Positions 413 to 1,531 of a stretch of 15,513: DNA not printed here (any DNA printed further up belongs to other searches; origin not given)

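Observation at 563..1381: Unrecognised 272-aa protein with a coiled-coil N-terminus, an H1-like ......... tail and two poly-A tracts at its 5' end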

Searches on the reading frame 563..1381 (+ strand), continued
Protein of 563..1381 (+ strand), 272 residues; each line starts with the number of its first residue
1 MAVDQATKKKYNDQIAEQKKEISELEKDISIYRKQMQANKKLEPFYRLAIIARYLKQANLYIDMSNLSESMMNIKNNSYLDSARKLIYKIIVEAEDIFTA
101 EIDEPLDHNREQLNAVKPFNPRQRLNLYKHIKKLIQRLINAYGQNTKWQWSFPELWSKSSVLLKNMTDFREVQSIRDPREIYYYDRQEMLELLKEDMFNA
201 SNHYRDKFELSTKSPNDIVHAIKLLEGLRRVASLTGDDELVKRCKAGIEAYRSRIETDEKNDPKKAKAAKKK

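Call 40: search_protein_families(library=pfam, alignment_id=A2, max_evalue=1)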
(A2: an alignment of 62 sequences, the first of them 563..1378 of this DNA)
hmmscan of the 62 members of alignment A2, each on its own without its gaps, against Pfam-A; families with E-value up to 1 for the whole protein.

A. member 1, window:563-1378:+ (272 aa): 3 families
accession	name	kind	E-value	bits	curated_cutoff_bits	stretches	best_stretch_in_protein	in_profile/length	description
PF20567.3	DUF6776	-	0.0018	18.8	27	1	2-41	13-52/149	Family of unknown function (DUF6776)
PF09902.14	DUF2129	-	0.002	18.6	22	1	29-84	4-59/70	Uncharacterized protein conserved in bacteria (DUF2129)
PF01229.23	Glyco_hydro_39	-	0.095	11.9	26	0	121-158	121-157/472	Glycosyl hydrolases family 39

B. families by the number of members that match (of 62 scanned): 110 families (the first 25 are shown)
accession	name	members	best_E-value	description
PF12795.12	MscS_porin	3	0.0038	Mechanosensitive ion channel porin domain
PF07889.17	DUF1664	3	0.0063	Protein of unknown function (DUF1664)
PF09902.14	DUF2129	2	0.002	Uncharacterized protein conserved in bacteria (DUF2129)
PF18537.6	CODH_A_N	2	0.0021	Carbon monoxide dehydrogenase subunit alpha N-terminal domain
PF14966.11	DNA_repr_REX1B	2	0.006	DNA repair REX1-B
PF14235.11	DUF4337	2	0.095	Domain of unknown function (DUF4337)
PF23811.1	DUF7183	2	0.17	Domain of unknown function (DUF7183)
PF09769.14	ApoO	2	0.22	Apolipoprotein O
PF01166.23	TSC22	1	0.00097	TSC-22/dip/bun family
PF20567.3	DUF6776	1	0.0018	Family of unknown function (DUF6776)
PF22597.2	DYN_lid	1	0.0019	Dynein heavy chain, ATPase lid domain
PF14193.11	DUF4315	1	0.0025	Domain of unknown function (DUF4315)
PF10241.14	KxDL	1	0.0025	Uncharacterized conserved protein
PF00726.22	IL10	1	0.0036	Interleukin 10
PF25263.1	DUF7863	1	0.004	Domain of unknown function (DUF7863)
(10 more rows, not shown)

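Call 42: find_homologous_proteins(query=A2, max_evalue=0.00001)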
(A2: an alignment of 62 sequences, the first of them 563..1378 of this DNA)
Query A2 (62 sequences) (272 aa, profile of the alignment): 194 proteins with E <= 0.00001 among 8000 candidates; the best 120 are listed.
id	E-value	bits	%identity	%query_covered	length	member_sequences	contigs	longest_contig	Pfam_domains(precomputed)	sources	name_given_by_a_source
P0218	8.6e-102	358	29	99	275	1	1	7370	-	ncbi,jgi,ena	jgi:hypothetical protein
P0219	1.4e-101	358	32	94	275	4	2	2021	-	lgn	-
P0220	2.5e-101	357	30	99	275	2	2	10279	-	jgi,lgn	jgi:hypothetical protein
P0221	4.4e-101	356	28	95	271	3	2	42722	-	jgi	jgi:hypothetical protein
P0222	5.0e-101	356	34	85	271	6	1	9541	-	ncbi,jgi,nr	ncbi:MAG: hypothetical protein LBK40_06950 [Spirochaetaceae bacterium]|jgi:hypothetical protein|nr:h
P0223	2.4e-100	353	29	99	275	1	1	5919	-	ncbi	-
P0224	3.8e-100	353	29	95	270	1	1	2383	-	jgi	jgi:hypothetical protein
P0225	4.8e-100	352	33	79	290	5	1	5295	-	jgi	jgi:hypothetical protein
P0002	6.3e-100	352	79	95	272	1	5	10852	-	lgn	-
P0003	8.6e-100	352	80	94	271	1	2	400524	-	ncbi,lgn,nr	ncbi:MAG: hypothetical protein NZM25_07915 [Leptospiraceae bacterium]|nr:hypothetical protein [Lepto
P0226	1.1e-99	351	28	97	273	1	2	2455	-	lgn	-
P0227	3.4e-99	350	30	96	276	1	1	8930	-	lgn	-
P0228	3.4e-99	350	30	96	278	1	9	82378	-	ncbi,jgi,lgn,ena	jgi:hypothetical protein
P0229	2.0e-98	347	31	80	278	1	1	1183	-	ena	-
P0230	2.7e-98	347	28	99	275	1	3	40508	-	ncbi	-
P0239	3.8e-97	343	32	88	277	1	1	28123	-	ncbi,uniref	ncbi:hypothetical protein LQZ21_11980 [Treponema sp. TIM-1]|uniref:hypothetical protein n=1 Tax=Trep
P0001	5.0e-97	343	100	100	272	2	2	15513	-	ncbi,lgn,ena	-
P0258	1.0e-93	332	33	81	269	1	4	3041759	-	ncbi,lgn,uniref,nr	ncbi:hypothetical protein E4O03_07040 [Treponema sp. OMZ 792]|uniref:hypothetical protein n=1 Tax=un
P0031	5.2e-90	320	55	95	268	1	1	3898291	-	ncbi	-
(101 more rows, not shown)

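Call 43: find_encoding_contigs(protein=P0001, flank=3000, max_places=6)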
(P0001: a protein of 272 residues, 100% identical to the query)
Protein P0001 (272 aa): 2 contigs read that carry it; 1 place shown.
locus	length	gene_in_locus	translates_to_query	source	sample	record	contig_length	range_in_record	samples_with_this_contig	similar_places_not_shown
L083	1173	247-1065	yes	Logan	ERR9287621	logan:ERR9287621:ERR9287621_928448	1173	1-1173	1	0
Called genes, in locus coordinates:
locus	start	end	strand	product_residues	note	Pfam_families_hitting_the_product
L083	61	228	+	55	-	-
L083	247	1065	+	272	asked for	-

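Call 44: find_encoding_contigs(protein=P0002, flank=3000, max_places=6)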
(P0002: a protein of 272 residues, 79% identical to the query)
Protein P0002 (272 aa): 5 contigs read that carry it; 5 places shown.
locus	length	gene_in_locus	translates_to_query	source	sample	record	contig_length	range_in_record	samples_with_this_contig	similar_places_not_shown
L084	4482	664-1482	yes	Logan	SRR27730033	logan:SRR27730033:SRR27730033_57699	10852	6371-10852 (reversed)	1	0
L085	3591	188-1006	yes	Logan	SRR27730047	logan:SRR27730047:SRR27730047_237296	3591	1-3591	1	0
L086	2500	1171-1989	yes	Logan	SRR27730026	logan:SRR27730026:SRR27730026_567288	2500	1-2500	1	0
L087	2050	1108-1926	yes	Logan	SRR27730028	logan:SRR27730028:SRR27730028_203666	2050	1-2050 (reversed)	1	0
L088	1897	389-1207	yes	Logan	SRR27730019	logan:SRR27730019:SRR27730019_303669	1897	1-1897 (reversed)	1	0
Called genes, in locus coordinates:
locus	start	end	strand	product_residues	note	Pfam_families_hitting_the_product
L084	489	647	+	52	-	-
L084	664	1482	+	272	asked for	-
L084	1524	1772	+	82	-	PF00462:Glutaredoxin, PF02798:GST_N (weak), PF13417:GST_N_3, PF13409:GST_N_2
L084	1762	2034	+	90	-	PF01722:BolA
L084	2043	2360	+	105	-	PF00462:Glutaredoxin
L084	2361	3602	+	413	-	PF08886:GshA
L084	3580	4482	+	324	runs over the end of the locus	PF02951:GSH-S_N, PF02955:GSH-S_ATP, PF08443:RimK, PF14398:ATPgrasp_YheCD (faint)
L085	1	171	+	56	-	?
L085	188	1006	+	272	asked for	-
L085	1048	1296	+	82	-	PF00462:Glutaredoxin, PF13417:GST_N_3, PF13409:GST_N_2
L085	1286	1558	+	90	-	PF01722:BolA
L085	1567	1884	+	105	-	PF00462:Glutaredoxin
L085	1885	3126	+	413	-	PF08886:GshA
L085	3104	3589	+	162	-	?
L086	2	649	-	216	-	?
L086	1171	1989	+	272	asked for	-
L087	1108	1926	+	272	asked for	-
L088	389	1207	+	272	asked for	-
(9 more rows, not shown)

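Call 45: fold_search(model_id=the predicted structure, library=pdb)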
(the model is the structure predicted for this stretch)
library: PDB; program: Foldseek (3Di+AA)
matches with E <= 10: 755; with E <= 0.001: 0
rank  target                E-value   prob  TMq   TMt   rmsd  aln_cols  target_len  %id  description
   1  7rdr_A                2.2e-03  0.99  0.22  0.17  14.2       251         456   15  Circular tandem repeat protein with novel repeat topology and enhanced subunit contact surfaces (released 2021-09-01)
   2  8fbj                  2.9e-03  1.00  0.36  0.33  20.6       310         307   12  Improving the secretion of designed protein assemblies through negative design of cryptic transmembrane domains (released 2023-03-22)
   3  6e9t_A                4.4e-03  1.00  0.34  0.39  14.3       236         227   15  DHF58 filament (released 2018-11-21)
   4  5cwn                  7.2e-03  1.00  0.31  0.38  13.6       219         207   10  Crystal structure of de novo designed helical repeat protein DHR71 (released 2015-12-16)
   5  9y6s_6y               8.1e-03  0.89  0.18  0.15  19.0       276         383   16  96-nm repeat of the Leishmania tarentolae doublet microtubule (released 2025-12-17)
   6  5k7v_A                9.7e-03  0.98  0.26  0.25  15.8       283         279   12  Computational Design of Self-Assembling Cyclic Protein Homooligomers (released 2017-04-12)
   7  5cwm                  1.1e-02  1.00  0.45  0.52   7.6       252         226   15  Crystal structure of de novo designed helical repeat protein DHR64 (released 2015-12-16)
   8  6e9z_A                1.9e-02  1.00  0.34  0.39  15.3       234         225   15  DHF119 filament (released 2018-11-21)
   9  9mg8_B                2.6e-02  0.54  0.17  0.14  20.4       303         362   14  Crystal Structure of b-iTHR-110 (released 2025-12-17)
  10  6xr2_C                2.7e-02  0.95  0.23  0.30  16.1       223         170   16  Computationally designed right-handed alpha/alpha homotrimeric toroid with 3 repeats per subunit (released 2021-07-14)
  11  9cc4_C                2.7e-02  0.93  0.22  0.27  14.2       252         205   15  Crystal structure of Z4 c3ii (released 2025-06-25)
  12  8fbo_A                3.4e-02  1.00  0.41  0.43   6.5       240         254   15  Improving the secretion of designed protein assemblies through negative design of cryptic transmembrane domains (released 2023-03-22)
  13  7ue2_A                3.4e-02  0.80  0.21  0.19  17.8       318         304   14  Crystal structure of designed helical repeat protein RPB_PLP3_R6 bound to PLPx6 peptide (released 2023-03-29)
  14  6u1s_A                3.6e-02  1.00  0.38  0.35   7.5       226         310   15  Cryo-EM structure of a de novo designed 16-helix transmembrane nanopore, TMHC8_R. (released 2020-08-19)
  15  8rg0_u                3.6e-02  0.99  0.34  0.18  12.0       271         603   13  Structure of human eIF3 core from closed 48S translation initiation complex (released 2024-08-14)
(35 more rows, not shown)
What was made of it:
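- Closest known: TPR-type 'carboxylate clamp' peptide receptors. Different: Foldseek TM-scores are mostly below 0.5 (call 45).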

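Call 54: search_protein_families(library=padloc, proteins=[window:563-1378:+, L043:3920-4729:+, L033:4001-4807:+], max_evalue=1)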
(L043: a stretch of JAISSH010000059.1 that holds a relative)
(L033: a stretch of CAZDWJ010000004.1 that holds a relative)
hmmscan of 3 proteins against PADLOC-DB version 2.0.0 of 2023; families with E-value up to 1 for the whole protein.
window:563-1378:+ (272 aa): 0 families

L043:3920-4729:+ (270 aa): 0 families

L033:4001-4807:+ (269 aa): 0 families

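Call 55: search_protein_families(library=phrogs, proteins=[window:563-1378:+, L043:3920-4729:+, L033:4001-4807:+], max_evalue=1)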
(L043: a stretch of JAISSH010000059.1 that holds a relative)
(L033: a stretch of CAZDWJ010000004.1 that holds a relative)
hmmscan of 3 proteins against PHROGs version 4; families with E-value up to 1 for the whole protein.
window:563-1378:+ (272 aa): 2 families
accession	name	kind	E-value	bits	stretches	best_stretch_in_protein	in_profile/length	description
phrog_7998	-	unknown function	0.017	15.3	1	56-151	233-335/339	-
phrog_1009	-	unknown function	0.82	10.8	0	51-115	29-94/103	-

L043:3920-4729:+ (270 aa): 1 family
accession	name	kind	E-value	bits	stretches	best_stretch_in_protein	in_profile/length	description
phrog_17957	-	unknown function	0.14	13.5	1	30-86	3-59/90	-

L033:4001-4807:+ (269 aa): 2 families
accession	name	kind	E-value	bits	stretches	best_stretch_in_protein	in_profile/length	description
phrog_6299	-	head and packaging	0.078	13.9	1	108-149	107-151/193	terminase small subunit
phrog_17098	-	unknown function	0.19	12.6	0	7-21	25-39/43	-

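Call 56: search_protein_families(library=ncbifam, proteins=[L043:3920-4729:+, L033:4001-4807:+, L059:3992-4792:+, P0258, P0239], max_evalue=1)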
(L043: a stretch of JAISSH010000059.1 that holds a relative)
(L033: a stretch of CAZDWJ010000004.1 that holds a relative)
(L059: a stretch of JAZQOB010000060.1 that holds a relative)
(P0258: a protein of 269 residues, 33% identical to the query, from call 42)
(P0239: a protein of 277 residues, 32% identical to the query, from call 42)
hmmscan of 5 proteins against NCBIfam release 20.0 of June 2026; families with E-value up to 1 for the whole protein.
L043:3920-4729:+ (270 aa): 0 families

L033:4001-4807:+ (269 aa): 1 family
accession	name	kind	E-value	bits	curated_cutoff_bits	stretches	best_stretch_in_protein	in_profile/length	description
NF008964.0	PRK12308.1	equivalog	0.031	12.6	657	0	62-108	339-383/624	argininosuccinate lyase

L059:3992-4792:+ (267 aa): 0 families

P0258 (269 aa): 0 families

P0239 (277 aa): 0 families

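Call 58: find_encoding_contigs(protein=P0258, flank=7000, max_places=1)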
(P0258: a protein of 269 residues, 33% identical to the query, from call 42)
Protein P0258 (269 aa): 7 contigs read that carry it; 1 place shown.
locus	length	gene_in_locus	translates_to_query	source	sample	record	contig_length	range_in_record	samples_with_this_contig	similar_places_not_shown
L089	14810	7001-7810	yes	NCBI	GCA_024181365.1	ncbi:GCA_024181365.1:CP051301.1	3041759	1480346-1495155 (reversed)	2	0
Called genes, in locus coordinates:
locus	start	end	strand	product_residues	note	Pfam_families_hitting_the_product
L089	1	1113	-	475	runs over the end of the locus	PF19289:PmbA_TldD_3rd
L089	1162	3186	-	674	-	PF00456:Transketolase_N, PF02779:Transket_pyr, PF22613:Transketolase_C_1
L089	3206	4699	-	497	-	-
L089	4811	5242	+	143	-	PF01814:Hemerythrin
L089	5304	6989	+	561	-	PF02463:SMC_N, PF13476:AAA_23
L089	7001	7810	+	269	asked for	-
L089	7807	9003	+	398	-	PF12917:YfbR-like, PF13023:HD_3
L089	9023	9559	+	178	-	PF00027:cNMP_binding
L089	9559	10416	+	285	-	PF01476:LysM, PF23457:LysM2_NFP (faint), PF23462:LysM3_NFP (faint), PF23473:LysM3_LYK4_5 (faint), PF23446:LysM1_NFP_LYK (faint), PF01476:LysM, PF01551:Peptidase_M23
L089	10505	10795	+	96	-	PF02482:Ribosomal_S30AE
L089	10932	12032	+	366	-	PF13808:DDE_Tnp_1_assoc, PF01609:DDE_Tnp_1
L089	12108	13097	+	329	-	PF02603:Hpr_kinase_N, PF07475:Hpr_kinase_C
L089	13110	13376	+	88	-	PF00381:PTS-HPr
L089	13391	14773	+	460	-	PF01523:PmbA_TldD_1st, PF19289:PmbA_TldD_3rd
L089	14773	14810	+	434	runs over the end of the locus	PF19289:PmbA_TldD_3rd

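Call 76: search_solved_structures(query=A2, max_evalue=10, show_alignments=2)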
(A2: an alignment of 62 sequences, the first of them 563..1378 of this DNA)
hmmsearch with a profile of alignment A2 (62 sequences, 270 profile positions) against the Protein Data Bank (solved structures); distinct sequences matched with E-value up to 10: 4.
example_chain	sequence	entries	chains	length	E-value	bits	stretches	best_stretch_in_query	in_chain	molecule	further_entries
9lm8_A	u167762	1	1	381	0.0095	18.6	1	199-260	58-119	bvFP-Pfr21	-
6mcc_C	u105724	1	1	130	0.025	17.2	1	81-128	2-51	Anti-CRISPR AcrIIA2 Homolog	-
2phz_A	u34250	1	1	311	0.073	15.7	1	15-124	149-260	Iron-uptake system-binding protein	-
1gm6_A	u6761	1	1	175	1.2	11.6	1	124-173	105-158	SALIVARY LIPOCALIN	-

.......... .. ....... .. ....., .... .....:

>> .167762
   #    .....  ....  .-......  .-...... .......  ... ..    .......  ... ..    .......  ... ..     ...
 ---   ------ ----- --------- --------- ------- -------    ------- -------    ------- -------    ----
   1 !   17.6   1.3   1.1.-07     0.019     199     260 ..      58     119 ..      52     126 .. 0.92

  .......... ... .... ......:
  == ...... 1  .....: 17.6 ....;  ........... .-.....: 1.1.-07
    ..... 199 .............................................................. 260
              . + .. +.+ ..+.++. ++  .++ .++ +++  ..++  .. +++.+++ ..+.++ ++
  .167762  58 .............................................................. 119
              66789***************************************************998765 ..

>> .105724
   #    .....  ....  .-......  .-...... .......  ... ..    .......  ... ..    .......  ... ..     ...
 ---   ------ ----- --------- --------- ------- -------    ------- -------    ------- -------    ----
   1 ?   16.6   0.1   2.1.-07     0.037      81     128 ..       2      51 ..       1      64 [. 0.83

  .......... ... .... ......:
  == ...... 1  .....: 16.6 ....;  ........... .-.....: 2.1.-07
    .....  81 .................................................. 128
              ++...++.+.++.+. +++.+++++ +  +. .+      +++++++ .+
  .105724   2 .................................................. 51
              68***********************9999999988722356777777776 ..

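Call 93: fold_search(model_id=the predicted structure, library=viral)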
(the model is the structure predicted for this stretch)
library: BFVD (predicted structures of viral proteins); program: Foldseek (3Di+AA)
matches with E <= 10: 411; with E <= 0.001: 0
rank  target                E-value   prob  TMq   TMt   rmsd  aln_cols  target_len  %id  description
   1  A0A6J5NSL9            4.8e-02  0.25  0.12  0.09  18.8       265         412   12  Glycosyltransferase 2-like [uncultured Caudovirales phage]
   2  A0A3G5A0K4            6.5e-02  0.69  0.19  0.16  16.5       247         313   13  Uncharacterized protein [Harvfovirus sp.]
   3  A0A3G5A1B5            8.8e-02  0.98  0.25  0.41  13.7       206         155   14  Uncharacterized protein [Harvfovirus sp.]
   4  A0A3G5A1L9            9.6e-02  0.23  0.14  0.11  22.1       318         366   10  Tetratricopeptide repeat protein [Harvfovirus sp.]
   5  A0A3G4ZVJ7            1.1e-01  0.12  0.11  0.10  24.0       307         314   13  Sel1 repeat protein [Edafosvirus sp.]
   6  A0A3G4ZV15            1.3e-01  0.21  0.14  0.14  19.0       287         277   11  Sel1 repeat family protein [Edafosvirus sp.]
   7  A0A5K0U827            2.0e-01  0.97  0.37  0.30  17.3       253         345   17  Gamma-soluble NSF attachment protein (Fragment) [Yasminevirus sp. GU-2018]
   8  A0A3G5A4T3            2.5e-01  0.13  0.12  0.07  20.5       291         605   12  RING-type domain-containing protein [Harvfovirus sp.]
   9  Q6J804                2.6e-01  0.16  0.17  0.07  19.2       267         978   10  Pas27 [Actinoplanes phage phiAsp2]
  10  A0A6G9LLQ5            2.8e-01  0.69  0.29  0.10  13.4       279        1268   10  Phage tail tape measure protein domain-containing protein [Enterococcus phage vipetofem]
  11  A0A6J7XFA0            3.1e-01  0.13  0.13  0.04  42.3       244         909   15  Uncharacterized protein [uncultured Caudovirales phage]
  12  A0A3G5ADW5            3.4e-01  0.12  0.14  0.14  17.4       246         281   15  Uncharacterized protein [Satyrvirus sp.]
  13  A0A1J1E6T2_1          3.5e-01  0.28  0.20  0.07  21.5       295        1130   10  (no name in the UniProt tables at hand)
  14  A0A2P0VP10            3.5e-01  0.15  0.16  0.10  32.4       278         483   16  Uncharacterized protein [Tetraselmis virus 1]
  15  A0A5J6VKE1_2          3.7e-01  0.28  0.21  0.10  16.1       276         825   13  Uncharacterized protein [Megaviridae environmental sample]
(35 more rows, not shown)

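Call 94: list_cluster_members(proteins=[P0060, P0065, P0067, P0070, P0076, P0080, P0090, P0095, P0109, P0118])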
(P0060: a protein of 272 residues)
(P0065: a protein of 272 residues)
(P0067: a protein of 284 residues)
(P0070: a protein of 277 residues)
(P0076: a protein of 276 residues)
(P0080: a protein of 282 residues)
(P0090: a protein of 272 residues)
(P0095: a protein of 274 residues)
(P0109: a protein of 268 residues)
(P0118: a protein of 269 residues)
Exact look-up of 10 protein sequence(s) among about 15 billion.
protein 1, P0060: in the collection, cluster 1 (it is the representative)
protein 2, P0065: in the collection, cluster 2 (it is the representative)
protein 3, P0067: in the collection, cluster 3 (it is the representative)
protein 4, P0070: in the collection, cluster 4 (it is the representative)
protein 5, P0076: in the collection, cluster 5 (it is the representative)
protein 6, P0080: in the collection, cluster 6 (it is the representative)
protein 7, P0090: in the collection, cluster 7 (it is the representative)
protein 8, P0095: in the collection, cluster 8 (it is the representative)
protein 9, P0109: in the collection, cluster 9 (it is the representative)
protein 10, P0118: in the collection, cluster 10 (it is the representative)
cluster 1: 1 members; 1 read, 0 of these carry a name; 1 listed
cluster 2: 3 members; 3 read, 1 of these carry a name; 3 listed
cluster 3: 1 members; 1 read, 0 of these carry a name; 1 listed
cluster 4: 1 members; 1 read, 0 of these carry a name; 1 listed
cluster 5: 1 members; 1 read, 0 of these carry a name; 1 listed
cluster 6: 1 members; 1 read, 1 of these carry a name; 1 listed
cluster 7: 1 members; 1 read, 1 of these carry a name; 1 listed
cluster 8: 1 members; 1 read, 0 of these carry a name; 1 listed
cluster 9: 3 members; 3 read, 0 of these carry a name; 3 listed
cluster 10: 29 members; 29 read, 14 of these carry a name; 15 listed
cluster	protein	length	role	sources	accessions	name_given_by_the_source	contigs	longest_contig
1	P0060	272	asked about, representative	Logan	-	-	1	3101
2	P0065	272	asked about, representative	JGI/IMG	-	-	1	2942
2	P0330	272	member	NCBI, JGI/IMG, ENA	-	hypothetical protein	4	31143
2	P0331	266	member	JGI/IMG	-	-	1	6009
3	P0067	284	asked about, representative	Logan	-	-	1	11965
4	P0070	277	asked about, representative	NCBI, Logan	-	-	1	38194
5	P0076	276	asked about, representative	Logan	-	-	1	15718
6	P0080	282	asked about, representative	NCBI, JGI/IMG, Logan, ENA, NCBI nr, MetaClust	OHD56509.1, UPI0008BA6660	MAG: hypothetical protein A2Y33_15410 [Spirochaetes bacterium GWF1_51_8] | status=active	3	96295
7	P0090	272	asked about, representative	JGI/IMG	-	hypothetical protein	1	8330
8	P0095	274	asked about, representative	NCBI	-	-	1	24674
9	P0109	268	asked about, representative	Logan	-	-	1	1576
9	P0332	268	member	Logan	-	-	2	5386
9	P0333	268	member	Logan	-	-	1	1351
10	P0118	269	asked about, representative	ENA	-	-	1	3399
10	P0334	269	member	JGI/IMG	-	tetratricopeptide (TPR) repeat protein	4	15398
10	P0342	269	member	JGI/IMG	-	tetratricopeptide (TPR) repeat protein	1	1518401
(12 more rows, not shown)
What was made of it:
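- JGI names one distant cluster 'TPR repeat protein' (call 94).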

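Call 95: find_encoding_contigs(protein=P0342, flank=6000, max_places=2)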
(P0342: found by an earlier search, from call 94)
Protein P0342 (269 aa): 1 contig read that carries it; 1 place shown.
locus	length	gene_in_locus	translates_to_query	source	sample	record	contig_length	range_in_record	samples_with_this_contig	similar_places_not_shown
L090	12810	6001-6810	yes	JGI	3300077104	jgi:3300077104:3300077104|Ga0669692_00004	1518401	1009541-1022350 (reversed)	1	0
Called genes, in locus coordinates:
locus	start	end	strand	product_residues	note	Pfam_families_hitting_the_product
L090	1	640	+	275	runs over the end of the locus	PF00181:Ribosomal_L2_N, PF03947:Ribosomal_L2_C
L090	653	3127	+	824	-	PF14579:HHH_6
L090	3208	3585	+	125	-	PF01910:Thiamine_BP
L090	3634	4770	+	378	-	PF02684:LpxB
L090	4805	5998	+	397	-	PF07614:DUF1577, PF07238:PilZ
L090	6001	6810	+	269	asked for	-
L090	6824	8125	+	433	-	PF01098:FTSW_RODA_SPOVE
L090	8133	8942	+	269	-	PF01177:Asp_Glu_race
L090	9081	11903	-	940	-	PF00005:ABC_tran (faint), PF02463:SMC_N (faint), PF13191:AAA_16 (faint), PF13555:AAA_29 (faint), PF20703:nSTAND1 (faint), PF17760:UvrA_inter, PF17755:UvrA_DNA-bind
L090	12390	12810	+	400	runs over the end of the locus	PF04932:Wzy_C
